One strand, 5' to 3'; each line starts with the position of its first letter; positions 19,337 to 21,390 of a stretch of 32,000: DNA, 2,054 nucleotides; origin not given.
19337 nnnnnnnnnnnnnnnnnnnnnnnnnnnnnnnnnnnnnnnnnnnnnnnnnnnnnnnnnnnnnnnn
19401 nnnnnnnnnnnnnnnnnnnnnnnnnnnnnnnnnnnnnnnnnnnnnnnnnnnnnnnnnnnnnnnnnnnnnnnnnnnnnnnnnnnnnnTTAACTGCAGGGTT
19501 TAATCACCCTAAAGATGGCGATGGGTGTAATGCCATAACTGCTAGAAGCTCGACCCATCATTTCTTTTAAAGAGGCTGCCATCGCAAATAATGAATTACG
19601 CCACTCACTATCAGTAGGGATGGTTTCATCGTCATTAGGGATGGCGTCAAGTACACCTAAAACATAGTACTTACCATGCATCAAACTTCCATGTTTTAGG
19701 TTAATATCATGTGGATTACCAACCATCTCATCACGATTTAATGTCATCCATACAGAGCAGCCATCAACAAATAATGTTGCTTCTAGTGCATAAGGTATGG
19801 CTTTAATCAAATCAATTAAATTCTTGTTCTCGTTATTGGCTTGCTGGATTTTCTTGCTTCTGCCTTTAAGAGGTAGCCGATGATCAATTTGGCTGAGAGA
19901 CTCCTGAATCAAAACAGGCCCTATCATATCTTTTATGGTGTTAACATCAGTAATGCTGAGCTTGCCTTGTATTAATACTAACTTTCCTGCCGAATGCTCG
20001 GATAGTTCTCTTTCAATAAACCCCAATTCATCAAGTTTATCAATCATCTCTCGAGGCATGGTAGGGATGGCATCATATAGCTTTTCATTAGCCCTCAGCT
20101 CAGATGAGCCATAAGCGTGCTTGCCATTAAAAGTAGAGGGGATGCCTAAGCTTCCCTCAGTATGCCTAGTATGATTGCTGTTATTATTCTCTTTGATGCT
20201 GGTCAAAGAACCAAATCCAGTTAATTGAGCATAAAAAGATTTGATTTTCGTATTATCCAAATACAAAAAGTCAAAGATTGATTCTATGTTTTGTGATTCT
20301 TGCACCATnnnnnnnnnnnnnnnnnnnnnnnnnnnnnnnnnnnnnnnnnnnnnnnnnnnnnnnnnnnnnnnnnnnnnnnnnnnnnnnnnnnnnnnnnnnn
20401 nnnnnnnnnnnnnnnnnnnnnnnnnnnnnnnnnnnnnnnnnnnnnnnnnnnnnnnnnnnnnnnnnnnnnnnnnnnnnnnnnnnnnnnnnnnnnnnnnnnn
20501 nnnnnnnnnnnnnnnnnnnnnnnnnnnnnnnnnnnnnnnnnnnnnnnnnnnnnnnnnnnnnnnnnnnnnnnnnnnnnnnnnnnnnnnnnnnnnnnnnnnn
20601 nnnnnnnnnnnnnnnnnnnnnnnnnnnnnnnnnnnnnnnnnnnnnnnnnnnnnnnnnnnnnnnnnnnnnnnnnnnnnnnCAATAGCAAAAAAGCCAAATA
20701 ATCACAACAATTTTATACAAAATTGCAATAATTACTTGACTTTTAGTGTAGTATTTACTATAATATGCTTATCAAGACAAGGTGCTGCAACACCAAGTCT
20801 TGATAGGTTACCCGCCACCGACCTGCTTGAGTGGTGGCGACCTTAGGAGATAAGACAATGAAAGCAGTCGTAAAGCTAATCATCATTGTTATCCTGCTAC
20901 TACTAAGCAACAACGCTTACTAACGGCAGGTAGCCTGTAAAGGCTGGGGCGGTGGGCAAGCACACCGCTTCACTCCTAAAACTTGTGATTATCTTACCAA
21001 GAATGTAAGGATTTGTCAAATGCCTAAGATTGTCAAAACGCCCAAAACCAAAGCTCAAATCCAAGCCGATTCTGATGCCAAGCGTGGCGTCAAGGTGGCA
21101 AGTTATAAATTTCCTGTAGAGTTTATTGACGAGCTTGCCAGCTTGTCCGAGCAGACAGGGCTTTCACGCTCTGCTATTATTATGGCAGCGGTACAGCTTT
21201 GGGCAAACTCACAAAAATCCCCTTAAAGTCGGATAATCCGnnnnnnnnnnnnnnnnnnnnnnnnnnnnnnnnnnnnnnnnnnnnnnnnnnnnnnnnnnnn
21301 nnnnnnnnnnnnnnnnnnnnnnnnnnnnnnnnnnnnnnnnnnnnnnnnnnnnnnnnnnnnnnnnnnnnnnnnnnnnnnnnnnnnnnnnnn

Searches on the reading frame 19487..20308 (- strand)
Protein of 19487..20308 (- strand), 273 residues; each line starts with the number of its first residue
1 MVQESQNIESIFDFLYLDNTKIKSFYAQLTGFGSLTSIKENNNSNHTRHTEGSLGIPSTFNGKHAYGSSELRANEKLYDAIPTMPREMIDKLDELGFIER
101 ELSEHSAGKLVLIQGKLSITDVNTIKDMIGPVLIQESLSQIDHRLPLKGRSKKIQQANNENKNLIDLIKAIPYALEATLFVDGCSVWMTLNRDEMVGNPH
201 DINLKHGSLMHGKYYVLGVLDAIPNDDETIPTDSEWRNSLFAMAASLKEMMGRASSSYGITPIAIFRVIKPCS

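Call 7: search_protein_families(library=pfam, proteins=[window:19487-20308:-], max_evalue=0.1)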
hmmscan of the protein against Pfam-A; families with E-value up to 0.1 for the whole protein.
window:19487-20308:- (273 aa): 1 family
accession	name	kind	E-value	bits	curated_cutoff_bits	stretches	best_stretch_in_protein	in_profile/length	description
PF19952.5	DUF6414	-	1.9e-13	51.3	25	1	13-232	3-230/283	Domain of unknown function (DUF6414)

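Call 34: search_protein_families(library=phrogs, proteins=[window:19487-20308:-], max_evalue=0.01)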
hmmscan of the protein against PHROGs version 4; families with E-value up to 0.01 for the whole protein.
window:19487-20308:- (273 aa): 2 families
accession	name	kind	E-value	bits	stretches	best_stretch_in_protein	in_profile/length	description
phrog_9699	-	unknown function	1.8e-83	280.9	1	1-270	1-269/270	-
phrog_22777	-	unknown function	5e-48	164.1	1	1-135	1-137/173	-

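Call 35: search_protein_families(library=padloc, proteins=[window:19487-20308:-], max_evalue=0.01)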
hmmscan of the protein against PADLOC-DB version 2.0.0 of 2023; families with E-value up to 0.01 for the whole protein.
window:19487-20308:- (273 aa): 0 families

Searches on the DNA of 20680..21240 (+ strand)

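Call 9: search_dna_similar(query=window:20680-21240:+, collection=phages, mode=distant, max_rows=20)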
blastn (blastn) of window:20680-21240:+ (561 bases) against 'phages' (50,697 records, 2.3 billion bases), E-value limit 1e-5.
Records with a match: 2; places in all: 2; records where one place covers at least 80% of the query: 0.
Best place of each record, by identity: 90-95% 1; 80-90% 1.
By first word of the organism name: Moraxella 2.
By host as written in the record: Moraxella catarrhalis 2.
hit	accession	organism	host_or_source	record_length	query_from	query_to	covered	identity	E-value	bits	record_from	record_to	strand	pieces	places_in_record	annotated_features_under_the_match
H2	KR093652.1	Moraxella phage Mcat28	Moraxella catarrhalis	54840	8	65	10%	91.4%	2e-13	83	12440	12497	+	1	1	hypothetical protein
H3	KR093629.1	Moraxella phage Mcat5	Moraxella catarrhalis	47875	8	65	10%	89.7%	2e-12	79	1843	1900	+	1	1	hypothetical protein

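Call 31: get_annotated_region(hit=H2, flank=2500)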
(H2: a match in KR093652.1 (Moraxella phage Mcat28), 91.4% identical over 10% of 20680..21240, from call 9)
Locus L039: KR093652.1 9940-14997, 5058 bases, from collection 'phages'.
description: Moraxella phage Mcat28, complete genome.
organism: Moraxella phage Mcat28 (NCBI taxid 1647544)
taxonomy: Viruses; Duplodnaviria; Heunggongvirae; Uroviricota; Caudoviricetes
host: Moraxella catarrhalis; source: saliva; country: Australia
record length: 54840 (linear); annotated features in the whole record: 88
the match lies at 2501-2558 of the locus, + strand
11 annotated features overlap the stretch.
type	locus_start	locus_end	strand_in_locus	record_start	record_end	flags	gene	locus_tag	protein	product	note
CDS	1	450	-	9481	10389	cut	-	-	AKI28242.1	tail protein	-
CDS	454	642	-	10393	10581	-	-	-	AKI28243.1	hypothetical protein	-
CDS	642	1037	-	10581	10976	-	-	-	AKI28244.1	hypothetical protein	-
CDS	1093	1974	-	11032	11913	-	-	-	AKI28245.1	hypothetical protein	-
CDS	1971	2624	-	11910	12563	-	-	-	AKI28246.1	hypothetical protein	-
CDS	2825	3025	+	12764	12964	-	-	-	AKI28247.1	hypothetical protein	-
CDS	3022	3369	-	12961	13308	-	-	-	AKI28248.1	hypothetical protein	-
CDS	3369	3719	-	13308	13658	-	-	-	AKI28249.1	hypothetical protein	-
CDS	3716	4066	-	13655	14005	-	-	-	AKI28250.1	hypothetical protein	-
CDS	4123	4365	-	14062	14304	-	-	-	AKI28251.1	hypothetical protein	-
CDS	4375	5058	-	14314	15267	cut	-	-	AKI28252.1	hypothetical protein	-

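Call 77: search_dna_similar(query=L039:2500-2830:+, collection=phages, mode=distant, max_rows=30)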
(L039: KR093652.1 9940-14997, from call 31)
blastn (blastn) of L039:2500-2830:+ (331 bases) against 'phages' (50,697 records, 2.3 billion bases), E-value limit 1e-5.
Records with a match: 12; places in all: 13; records where one place covers at least 80% of the query: 2.
Best place of each record, by identity: >=99% 2; 80-90% 10.
By first word of the organism name: Moraxella 12.
By host as written in the record: Moraxella catarrhalis 12.
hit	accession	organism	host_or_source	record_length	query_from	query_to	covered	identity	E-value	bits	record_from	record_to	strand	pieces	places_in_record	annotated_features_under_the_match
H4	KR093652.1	Moraxella phage Mcat28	Moraxella catarrhalis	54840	1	331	100%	100.0%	6e-169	598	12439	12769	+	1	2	hypothetical protein (x2)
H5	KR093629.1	Moraxella phage Mcat5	Moraxella catarrhalis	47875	2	330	99%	99.4%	4e-165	585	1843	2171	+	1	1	hypothetical protein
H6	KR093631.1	Moraxella phage Mcat7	Moraxella catarrhalis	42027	178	314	41%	83.9%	9e-34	149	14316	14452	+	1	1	hypothetical protein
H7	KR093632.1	Moraxella phage Mcat8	Moraxella catarrhalis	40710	178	314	41%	83.9%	9e-34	149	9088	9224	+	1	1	hypothetical protein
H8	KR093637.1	Moraxella phage Mcat13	Moraxella catarrhalis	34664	178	314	41%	83.9%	9e-34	149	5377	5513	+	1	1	hypothetical protein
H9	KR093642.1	Moraxella phage Mcat18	Moraxella catarrhalis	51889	178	314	41%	83.9%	9e-34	149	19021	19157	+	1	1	none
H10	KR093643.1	Moraxella phage Mcat19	Moraxella catarrhalis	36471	178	314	41%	83.9%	9e-34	149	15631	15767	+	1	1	hypothetical protein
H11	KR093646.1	Moraxella phage Mcat22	Moraxella catarrhalis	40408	178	314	41%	83.9%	9e-34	149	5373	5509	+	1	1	hypothetical protein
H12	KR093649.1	Moraxella phage Mcat25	Moraxella catarrhalis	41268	178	314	41%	83.2%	4e-32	144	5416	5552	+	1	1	none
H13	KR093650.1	Moraxella phage Mcat26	Moraxella catarrhalis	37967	178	314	41%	83.2%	4e-32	144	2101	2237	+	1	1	none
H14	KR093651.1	Moraxella phage Mcat27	Moraxella catarrhalis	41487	178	314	41%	83.2%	4e-32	144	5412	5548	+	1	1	none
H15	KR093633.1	Moraxella phage Mcat9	Moraxella catarrhalis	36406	178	314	41%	82.6%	2e-30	138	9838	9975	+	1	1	none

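Call 79: get_annotated_region(hit=H6, flank=1200)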
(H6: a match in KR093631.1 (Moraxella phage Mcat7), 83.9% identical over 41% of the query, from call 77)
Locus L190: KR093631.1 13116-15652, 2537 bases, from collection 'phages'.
description: Moraxella phage Mcat7, complete genome.
organism: Moraxella phage Mcat7 (NCBI taxid 1647553)
taxonomy: Viruses; Duplodnaviria; Heunggongvirae; Uroviricota; Caudoviricetes
host: Moraxella catarrhalis; source: sputum; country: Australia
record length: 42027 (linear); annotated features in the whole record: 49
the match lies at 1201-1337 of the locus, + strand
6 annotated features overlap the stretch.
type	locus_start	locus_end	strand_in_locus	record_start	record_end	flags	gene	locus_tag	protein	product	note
CDS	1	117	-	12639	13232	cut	-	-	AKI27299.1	tail protein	-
CDS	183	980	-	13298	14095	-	-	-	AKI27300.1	tail protein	-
CDS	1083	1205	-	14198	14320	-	-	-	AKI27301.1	hypothetical protein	-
CDS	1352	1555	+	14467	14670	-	-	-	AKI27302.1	hypothetical protein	-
CDS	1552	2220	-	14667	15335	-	-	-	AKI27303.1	tail protein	-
CDS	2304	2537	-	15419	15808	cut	-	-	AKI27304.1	hypothetical protein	-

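Call 96: get_annotated_region(hit=H9, flank=700)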
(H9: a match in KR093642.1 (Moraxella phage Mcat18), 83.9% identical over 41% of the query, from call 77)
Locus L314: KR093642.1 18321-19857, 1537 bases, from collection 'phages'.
description: Moraxella phage Mcat18, complete genome.
organism: Moraxella phage Mcat18 (NCBI taxid 1647533)
taxonomy: Viruses; Duplodnaviria; Heunggongvirae; Uroviricota; Caudoviricetes
host: Moraxella catarrhalis; source: sputum; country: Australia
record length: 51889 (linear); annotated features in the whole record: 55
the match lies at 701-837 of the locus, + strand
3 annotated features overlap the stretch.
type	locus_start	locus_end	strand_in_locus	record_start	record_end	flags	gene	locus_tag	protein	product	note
CDS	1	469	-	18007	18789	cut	-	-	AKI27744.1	tail protein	-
CDS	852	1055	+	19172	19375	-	-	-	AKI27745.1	hypothetical protein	-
CDS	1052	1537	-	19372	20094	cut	-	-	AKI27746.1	tail protein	-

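Call 97: get_annotated_region(hit=H12, flank=700)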
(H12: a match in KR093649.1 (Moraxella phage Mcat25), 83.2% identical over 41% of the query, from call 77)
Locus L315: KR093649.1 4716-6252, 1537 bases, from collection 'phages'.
description: Moraxella phage Mcat25, complete genome.
organism: Moraxella phage Mcat25 (NCBI taxid 1647541)
taxonomy: Viruses; Duplodnaviria; Heunggongvirae; Uroviricota; Caudoviricetes
host: Moraxella catarrhalis; source: sputum; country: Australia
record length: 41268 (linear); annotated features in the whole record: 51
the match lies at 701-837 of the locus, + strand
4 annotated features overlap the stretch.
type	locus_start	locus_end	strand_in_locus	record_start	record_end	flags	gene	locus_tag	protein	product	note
CDS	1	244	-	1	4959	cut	-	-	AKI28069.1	hypothetical protein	-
CDS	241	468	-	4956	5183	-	-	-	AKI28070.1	tail protein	-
CDS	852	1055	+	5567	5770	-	-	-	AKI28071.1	hypothetical protein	-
CDS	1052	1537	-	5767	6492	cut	-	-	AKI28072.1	tail protein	-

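Call 98: get_annotated_region(hit=H13, flank=700)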
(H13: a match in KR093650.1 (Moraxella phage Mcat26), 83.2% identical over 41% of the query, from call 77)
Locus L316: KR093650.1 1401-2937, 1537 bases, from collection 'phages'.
description: Moraxella phage Mcat26, complete genome.
organism: Moraxella phage Mcat26 (NCBI taxid 1647542)
taxonomy: Viruses; Duplodnaviria; Heunggongvirae; Uroviricota; Caudoviricetes
host: Moraxella catarrhalis; source: ear aspirate; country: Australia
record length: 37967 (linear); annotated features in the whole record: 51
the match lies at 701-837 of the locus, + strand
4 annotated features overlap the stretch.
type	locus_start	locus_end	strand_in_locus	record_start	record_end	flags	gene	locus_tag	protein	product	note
CDS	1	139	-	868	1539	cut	-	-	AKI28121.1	hypothetical protein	-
CDS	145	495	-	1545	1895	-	-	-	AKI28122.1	tail protein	-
CDS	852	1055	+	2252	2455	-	-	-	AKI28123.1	hypothetical protein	-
CDS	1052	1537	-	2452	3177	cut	-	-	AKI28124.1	tail protein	-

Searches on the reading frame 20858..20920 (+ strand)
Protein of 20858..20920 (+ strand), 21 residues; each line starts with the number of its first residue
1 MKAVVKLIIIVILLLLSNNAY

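Call 15: search_protein_families(library=pfam, proteins=[window:20858-20920:+], max_evalue=10)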
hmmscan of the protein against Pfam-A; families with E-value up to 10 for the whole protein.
seq(21 aa): 1 family
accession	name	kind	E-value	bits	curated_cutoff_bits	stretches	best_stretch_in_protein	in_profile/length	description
PF13956.11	Ibs_toxin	-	0.00012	22.3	27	1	6-21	3-19/19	Toxin Ibs, type I toxin-antitoxin system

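Call 16: search_protein_families(library=ncbifam, proteins=[window:20858-20920:+], max_evalue=10)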
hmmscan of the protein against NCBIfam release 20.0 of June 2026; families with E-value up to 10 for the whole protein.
seq(21 aa): 0 families

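Call 34: search_protein_families(library=phrogs, proteins=[window:20858-20920:+], max_evalue=0.01)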
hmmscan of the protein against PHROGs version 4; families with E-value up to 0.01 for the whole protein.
seq(21 aa): 0 families

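Call 35: search_protein_families(library=padloc, proteins=[window:20858-20920:+], max_evalue=0.01)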
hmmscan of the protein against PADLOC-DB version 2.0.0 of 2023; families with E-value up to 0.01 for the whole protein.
seq(21 aa): 0 families
